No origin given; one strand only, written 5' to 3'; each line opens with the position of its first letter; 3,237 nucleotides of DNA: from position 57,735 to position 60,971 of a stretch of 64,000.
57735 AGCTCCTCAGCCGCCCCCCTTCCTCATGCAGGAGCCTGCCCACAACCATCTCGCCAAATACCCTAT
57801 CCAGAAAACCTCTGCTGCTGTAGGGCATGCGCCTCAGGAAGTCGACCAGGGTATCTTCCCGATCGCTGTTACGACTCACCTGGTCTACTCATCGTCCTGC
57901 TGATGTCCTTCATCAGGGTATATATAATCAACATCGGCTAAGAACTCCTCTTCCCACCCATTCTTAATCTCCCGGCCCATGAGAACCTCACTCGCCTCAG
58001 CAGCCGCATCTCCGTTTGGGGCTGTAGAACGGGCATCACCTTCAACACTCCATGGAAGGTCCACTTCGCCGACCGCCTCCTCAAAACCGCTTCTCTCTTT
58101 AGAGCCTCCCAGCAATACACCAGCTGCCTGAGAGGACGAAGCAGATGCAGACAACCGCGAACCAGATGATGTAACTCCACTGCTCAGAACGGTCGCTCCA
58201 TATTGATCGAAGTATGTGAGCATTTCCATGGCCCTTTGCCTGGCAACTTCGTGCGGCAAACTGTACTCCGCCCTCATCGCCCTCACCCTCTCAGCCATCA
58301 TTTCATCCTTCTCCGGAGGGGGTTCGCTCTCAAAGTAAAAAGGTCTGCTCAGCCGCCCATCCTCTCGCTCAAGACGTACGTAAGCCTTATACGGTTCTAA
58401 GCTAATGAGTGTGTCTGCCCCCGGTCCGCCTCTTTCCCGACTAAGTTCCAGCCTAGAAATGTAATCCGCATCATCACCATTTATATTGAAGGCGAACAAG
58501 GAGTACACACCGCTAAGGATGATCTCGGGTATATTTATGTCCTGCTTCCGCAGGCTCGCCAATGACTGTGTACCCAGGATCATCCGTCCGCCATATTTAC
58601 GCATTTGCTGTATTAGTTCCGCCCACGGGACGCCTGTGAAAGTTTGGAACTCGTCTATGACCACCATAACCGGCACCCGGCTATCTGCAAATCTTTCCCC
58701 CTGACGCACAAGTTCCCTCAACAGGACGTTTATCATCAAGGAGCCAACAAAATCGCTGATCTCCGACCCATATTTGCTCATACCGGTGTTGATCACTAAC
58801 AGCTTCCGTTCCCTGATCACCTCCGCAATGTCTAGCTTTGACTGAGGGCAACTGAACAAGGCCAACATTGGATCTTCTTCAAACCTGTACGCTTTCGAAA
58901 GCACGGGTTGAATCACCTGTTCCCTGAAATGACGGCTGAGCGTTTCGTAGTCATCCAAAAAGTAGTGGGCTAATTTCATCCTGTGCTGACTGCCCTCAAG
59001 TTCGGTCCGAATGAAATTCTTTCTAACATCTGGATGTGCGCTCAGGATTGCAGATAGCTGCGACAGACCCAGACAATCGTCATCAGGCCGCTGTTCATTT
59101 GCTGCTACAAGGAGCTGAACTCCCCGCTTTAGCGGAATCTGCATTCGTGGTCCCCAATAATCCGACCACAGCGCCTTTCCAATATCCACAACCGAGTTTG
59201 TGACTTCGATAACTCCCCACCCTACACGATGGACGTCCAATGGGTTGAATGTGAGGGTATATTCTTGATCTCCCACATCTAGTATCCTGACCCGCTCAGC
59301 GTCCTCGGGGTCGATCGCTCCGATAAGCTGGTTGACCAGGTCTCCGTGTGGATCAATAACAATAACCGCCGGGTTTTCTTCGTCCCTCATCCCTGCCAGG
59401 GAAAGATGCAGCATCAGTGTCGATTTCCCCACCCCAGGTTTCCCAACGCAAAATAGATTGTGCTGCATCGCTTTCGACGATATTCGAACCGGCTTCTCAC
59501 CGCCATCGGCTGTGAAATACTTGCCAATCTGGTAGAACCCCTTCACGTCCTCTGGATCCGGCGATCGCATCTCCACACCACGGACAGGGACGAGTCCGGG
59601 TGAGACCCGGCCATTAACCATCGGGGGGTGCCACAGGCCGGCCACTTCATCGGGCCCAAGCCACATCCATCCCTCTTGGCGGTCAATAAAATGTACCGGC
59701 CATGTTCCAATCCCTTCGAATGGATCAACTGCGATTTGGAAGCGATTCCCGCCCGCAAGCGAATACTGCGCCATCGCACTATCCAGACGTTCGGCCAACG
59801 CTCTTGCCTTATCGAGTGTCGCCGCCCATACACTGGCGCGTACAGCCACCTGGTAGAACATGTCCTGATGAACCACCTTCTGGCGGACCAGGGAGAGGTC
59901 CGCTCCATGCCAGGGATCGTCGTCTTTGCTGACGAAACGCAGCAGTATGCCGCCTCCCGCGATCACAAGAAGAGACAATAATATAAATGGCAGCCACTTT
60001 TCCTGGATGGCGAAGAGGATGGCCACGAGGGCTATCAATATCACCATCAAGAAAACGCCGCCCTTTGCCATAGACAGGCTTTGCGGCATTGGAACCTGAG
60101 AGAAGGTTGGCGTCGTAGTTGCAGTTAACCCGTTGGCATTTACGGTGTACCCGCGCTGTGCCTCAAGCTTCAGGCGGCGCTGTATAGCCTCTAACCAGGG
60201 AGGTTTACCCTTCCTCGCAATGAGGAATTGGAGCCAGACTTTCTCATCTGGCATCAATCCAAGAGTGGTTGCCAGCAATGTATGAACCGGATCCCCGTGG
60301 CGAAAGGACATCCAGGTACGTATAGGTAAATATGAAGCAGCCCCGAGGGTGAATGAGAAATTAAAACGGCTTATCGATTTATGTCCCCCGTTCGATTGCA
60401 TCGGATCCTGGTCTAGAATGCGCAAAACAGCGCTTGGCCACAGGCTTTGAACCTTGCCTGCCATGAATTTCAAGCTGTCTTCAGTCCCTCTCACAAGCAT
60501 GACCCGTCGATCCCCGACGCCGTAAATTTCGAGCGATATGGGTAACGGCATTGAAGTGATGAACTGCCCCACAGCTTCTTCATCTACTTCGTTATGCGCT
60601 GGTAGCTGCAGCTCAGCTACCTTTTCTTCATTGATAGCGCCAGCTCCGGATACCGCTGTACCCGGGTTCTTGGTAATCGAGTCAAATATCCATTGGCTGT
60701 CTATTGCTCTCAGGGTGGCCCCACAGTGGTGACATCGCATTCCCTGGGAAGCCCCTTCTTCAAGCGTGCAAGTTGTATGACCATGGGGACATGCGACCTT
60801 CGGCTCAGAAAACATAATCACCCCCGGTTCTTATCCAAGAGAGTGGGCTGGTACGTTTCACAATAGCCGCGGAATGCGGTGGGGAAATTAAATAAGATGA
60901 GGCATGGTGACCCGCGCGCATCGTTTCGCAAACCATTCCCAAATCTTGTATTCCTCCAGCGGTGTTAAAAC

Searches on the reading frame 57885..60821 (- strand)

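Call 66: search_protein_families(library=pfam, proteins=[window:57885-60821:-], max_evalue=0.001)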
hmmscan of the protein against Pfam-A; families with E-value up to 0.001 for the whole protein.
window:57885-60821:- (978 aa): 6 families
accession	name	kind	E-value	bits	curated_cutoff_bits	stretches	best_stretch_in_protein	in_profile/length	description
PF10412.15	TrwB_AAD_bind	-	2.7e-09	36.8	20.5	0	448-539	10-82/387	Type IV secretion-system coupling protein DNA-binding domain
PF02534.20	T4SS-DNA_transf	-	8.8e-06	25.3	20.1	1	485-791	72-381/468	Type IV secretory system Conjugative DNA transfer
PF01935.23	DUF87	-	1e-05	26.2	23.2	1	432-530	3-94/220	Helicase HerA, central domain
PF12696.13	TraG-D_C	-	6.2e-05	23.4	22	1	717-789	1-76/126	TraM recognition site of TraD and TraG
PF13401.12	AAA_22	-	0.00048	20.9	27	0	455-474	7-26/130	AAA domain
PF10236.15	DAP3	-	0.00059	19.6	23.1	0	696-729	141-169/311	Mitochondrial ribosomal death-associated protein 3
